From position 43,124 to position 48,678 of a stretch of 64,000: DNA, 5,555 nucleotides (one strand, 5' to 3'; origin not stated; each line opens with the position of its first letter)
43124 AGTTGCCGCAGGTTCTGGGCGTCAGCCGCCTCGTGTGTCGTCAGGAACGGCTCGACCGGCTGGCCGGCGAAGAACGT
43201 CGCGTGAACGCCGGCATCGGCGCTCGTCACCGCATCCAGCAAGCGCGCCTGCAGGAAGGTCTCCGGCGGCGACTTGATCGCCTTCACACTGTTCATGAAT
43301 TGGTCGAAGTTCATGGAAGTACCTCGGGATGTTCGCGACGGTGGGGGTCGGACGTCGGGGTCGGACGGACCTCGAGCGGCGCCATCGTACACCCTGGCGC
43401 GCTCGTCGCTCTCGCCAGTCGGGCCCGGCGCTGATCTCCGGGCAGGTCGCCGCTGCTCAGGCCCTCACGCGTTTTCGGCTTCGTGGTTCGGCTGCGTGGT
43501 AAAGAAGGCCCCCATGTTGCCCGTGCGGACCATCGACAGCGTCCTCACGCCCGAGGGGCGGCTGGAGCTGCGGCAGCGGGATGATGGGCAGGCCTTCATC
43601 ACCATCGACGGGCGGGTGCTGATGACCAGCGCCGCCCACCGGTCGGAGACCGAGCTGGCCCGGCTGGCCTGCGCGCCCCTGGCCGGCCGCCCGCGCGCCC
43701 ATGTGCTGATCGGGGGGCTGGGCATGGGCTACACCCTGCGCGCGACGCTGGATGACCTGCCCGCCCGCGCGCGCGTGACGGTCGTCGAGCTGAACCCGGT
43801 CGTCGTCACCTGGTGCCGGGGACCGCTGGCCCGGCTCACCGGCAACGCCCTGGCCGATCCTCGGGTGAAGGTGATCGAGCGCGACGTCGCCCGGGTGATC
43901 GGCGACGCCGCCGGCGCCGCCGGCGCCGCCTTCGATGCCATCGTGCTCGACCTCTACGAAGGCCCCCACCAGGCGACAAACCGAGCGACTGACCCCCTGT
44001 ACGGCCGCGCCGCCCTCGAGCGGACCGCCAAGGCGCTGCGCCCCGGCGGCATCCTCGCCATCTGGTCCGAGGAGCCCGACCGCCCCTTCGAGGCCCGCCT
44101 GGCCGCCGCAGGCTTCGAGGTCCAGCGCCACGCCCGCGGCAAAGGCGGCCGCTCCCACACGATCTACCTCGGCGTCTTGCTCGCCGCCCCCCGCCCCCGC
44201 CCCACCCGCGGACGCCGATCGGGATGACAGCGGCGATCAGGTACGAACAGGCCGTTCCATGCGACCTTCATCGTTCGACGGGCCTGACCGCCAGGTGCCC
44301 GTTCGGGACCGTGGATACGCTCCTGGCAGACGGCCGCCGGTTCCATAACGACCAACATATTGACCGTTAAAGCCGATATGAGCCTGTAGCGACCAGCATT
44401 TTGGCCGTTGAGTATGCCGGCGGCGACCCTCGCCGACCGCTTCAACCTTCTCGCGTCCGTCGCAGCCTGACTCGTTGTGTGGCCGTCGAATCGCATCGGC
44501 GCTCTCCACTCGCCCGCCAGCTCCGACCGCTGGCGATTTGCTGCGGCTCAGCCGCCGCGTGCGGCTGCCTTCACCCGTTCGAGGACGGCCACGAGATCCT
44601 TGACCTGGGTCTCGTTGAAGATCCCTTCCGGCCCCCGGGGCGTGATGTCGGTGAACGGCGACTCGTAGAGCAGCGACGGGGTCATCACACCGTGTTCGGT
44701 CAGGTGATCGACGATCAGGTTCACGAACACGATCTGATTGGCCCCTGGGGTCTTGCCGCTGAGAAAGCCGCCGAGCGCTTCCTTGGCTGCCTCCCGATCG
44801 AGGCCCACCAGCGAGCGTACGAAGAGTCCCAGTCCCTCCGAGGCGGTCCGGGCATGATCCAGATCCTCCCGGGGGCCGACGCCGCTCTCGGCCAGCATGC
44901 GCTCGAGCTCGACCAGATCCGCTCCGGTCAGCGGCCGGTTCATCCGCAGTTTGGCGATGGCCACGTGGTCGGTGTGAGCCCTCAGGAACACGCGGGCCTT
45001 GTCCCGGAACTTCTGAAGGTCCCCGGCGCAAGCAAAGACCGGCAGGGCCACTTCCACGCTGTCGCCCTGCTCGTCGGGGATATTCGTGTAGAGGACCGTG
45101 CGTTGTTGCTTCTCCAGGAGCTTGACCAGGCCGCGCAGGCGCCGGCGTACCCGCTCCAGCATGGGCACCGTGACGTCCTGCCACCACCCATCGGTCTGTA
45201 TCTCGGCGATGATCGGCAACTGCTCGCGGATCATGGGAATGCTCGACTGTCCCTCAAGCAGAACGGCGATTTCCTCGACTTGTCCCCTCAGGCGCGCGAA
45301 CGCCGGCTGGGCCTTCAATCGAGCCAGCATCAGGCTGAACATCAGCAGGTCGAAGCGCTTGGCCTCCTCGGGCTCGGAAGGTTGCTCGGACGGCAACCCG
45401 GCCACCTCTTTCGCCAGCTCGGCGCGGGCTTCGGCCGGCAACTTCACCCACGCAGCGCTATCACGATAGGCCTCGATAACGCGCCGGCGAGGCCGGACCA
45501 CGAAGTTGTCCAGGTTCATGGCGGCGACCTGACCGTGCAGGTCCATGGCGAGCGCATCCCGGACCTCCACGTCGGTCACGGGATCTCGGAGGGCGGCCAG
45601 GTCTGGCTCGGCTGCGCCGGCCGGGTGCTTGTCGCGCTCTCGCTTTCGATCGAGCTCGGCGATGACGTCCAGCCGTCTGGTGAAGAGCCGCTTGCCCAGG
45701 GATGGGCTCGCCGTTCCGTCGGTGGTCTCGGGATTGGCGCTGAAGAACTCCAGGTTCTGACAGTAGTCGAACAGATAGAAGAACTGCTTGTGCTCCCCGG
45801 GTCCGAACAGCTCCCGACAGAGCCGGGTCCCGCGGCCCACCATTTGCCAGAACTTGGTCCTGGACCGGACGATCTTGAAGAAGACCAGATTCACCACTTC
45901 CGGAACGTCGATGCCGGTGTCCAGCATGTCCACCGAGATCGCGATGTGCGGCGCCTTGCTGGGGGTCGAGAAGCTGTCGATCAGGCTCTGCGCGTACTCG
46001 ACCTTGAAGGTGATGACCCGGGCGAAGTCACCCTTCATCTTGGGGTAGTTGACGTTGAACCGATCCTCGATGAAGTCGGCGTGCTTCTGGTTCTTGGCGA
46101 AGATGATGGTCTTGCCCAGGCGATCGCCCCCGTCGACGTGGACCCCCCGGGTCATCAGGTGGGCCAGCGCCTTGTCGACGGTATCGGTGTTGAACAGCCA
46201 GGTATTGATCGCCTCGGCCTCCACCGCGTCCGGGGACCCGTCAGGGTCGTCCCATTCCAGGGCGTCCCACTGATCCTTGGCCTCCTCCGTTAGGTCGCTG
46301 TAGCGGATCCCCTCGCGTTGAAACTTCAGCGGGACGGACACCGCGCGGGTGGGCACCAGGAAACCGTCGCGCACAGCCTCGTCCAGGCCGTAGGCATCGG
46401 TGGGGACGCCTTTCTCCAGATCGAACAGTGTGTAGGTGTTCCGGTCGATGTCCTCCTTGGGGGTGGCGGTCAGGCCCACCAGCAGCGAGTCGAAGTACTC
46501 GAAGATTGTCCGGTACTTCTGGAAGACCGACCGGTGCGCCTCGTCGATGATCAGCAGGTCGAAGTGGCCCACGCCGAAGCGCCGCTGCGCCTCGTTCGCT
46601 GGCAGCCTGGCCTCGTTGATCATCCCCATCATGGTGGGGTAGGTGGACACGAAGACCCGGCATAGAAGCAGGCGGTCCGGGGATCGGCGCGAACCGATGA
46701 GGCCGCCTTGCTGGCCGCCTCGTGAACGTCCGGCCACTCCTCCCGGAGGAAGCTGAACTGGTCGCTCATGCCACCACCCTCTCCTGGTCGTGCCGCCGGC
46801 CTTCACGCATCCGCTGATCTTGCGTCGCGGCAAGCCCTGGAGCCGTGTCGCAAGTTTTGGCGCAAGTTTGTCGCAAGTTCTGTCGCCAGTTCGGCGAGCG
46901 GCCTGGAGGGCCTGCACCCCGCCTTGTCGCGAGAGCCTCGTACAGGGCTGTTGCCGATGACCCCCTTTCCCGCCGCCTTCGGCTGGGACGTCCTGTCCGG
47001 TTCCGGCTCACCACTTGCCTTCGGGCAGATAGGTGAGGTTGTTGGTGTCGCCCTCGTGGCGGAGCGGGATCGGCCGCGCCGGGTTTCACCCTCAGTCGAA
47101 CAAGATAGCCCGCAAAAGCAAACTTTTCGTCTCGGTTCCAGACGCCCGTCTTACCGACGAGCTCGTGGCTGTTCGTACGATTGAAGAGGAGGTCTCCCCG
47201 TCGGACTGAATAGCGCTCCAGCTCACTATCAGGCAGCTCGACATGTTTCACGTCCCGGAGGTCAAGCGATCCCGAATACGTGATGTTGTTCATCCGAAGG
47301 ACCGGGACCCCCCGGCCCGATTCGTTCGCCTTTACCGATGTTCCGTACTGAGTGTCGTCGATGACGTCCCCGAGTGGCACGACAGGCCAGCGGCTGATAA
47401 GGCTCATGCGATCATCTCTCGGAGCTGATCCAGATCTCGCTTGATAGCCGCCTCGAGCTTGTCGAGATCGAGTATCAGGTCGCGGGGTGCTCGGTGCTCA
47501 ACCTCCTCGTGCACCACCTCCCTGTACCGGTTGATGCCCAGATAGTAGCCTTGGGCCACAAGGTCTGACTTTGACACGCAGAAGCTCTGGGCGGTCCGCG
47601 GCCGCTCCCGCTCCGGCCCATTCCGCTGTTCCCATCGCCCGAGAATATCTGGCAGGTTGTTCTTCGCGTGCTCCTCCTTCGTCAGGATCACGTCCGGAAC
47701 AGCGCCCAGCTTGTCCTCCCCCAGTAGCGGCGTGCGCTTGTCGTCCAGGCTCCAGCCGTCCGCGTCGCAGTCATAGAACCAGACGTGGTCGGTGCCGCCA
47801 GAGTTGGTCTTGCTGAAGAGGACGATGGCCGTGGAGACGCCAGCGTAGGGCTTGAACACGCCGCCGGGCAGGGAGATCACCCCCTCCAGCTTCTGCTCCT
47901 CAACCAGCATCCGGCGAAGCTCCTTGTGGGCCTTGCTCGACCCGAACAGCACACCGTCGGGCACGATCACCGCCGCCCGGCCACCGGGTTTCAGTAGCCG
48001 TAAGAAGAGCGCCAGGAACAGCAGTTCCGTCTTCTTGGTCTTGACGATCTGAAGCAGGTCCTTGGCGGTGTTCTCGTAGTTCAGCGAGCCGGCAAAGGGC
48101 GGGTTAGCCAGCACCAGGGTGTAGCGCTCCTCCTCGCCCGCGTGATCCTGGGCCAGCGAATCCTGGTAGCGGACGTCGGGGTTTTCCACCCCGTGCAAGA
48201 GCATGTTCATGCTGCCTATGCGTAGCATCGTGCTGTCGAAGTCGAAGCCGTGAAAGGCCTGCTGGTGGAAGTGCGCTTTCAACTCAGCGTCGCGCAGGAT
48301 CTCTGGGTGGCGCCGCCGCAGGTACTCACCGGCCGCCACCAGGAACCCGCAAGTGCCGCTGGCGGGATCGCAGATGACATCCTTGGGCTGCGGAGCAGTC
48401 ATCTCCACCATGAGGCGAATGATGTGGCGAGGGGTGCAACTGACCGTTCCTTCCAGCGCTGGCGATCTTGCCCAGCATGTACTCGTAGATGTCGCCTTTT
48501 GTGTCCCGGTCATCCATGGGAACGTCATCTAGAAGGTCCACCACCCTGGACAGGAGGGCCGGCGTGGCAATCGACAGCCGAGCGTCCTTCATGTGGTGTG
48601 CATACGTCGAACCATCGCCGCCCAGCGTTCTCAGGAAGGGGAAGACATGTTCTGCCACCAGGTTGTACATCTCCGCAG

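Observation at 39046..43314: Orphan 1,422-aa protein with an embedded mini-intein-like (Hint/BIL) domain and a C-terminal glycine-zipper membrane module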

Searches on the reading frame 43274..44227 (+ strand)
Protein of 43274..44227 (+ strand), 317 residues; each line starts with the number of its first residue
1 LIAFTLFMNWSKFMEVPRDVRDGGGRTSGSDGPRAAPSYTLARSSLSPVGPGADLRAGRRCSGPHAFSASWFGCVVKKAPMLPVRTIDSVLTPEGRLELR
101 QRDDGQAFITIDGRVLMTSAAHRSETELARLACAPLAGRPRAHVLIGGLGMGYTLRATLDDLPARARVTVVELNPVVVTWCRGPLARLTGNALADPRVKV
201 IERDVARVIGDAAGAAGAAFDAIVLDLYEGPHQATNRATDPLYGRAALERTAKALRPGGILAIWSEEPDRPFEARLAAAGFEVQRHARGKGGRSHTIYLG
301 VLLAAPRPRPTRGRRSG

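Call 11: search_protein_families(library=padloc, proteins=[window:43274-44227:+], max_evalue=0.01)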
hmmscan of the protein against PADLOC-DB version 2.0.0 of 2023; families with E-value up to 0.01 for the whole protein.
window:43274-44227:+ (317 aa): 1 family
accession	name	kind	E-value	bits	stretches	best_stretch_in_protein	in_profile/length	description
PDLC04134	mad2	-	6.1e-09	33.2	1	126-263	277-394/492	mads_2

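Call 12: search_protein_families(library=pfam, proteins=[window:43274-44227:+], max_evalue=0.001)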
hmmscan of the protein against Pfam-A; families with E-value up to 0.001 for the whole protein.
window:43274-44227:+ (317 aa): 1 family
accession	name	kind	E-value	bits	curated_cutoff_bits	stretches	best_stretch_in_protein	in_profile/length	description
PF01564.23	Spermine_synth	-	1.4e-07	31.7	22.9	1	142-267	20-134/186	Spermine/spermidine synthase domain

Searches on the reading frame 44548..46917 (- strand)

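Call 11: search_protein_families(library=padloc, proteins=[window:44548-46917:-], max_evalue=0.01)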
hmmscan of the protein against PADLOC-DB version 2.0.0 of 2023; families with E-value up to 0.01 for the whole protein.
window:44548-46917:- (789 aa): 8 families
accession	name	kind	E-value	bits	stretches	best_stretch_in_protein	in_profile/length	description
PDLC03047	REase_I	-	2e-100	335.1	2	86-417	435-754/1107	Type I restriction enzyme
PDLC03049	REase_I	-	2.9e-25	86.4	1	109-404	275-555/807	Type I restriction enzyme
PDLC03042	REase_I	-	3e-18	62.7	1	133-371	601-835/1170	Type I restriction enzyme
PDLC03658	mREase_IV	-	3.4e-13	46.2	2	109-209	326-423/953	Type IV methyl-directed restriction enzyme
PDLC02707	PbeA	-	4.6e-12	43.3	1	118-365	379-616/672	PbeA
PDLC03659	mREase_IV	-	4.6e-09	32.7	1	116-365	333-552/945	Type IV methyl-directed restriction enzyme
PDLC02704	PbeA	-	9.4e-07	25.7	1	121-342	386-607/682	PbeA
PDLC03040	REase_I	-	0.00048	16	1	146-349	442-651/1029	Type I restriction enzyme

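Call 12: search_protein_families(library=pfam, proteins=[window:44548-46917:-], max_evalue=0.001)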
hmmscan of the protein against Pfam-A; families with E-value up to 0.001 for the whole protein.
window:44548-46917:- (789 aa): 5 families
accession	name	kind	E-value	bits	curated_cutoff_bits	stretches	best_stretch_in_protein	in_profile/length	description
PF08463.15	EcoEI_R_C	-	9.4e-23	81.5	24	1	635-781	1-160/163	EcoEI R protein C-terminal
PF04851.21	ResIII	-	1.7e-12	48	22.5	1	86-154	100-163/164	Type III restriction enzyme, res subunit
PF00271.37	Helicase_C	-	6e-08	33.4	23.5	1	267-365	15-108/110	Helicase conserved C-terminal domain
PF18766.7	SWI2_SNF2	-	5.6e-07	29.9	26.7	1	121-190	121-188/221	SWI2/SNF2 ATPase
PF00270.35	DEAD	-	0.00069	19.8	26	0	86-158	95-165/167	DEAD/DEAH box helicase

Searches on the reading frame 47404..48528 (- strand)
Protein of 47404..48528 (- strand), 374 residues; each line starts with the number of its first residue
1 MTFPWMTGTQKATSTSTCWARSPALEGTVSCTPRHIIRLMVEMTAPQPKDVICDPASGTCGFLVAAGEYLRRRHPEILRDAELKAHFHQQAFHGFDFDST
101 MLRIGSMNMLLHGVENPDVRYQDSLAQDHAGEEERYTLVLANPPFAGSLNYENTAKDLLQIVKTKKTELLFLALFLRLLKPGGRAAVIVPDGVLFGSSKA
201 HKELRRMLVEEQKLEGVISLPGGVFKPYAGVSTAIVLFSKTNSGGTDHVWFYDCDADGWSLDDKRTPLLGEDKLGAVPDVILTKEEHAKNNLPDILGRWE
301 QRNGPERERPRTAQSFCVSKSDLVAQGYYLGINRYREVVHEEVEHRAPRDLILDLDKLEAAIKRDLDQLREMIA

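Call 12: search_protein_families(library=pfam, proteins=[window:47404-48528:-], max_evalue=0.001)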
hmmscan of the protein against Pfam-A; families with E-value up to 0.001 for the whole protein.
window:47404-48528:- (374 aa): 4 families
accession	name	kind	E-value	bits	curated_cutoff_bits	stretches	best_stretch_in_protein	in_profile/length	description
PF02384.22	N6_Mtase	-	2.2e-50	172.2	20.4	1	32-340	30-307/311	N-6 DNA Methylase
PF01170.24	UPF0020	-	1.2e-10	41.8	22.3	1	38-161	18-147/197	RMKL-like, methyltransferase domain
PF07669.17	Eco57I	-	3.2e-08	34.3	25.3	1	123-220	69-165/171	Eco57I restriction-modification methylase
PF20473.4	MmeI_Mtase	-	2.9e-06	27.1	27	0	51-112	22-85/259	MmeI, DNA-methyltransferase domain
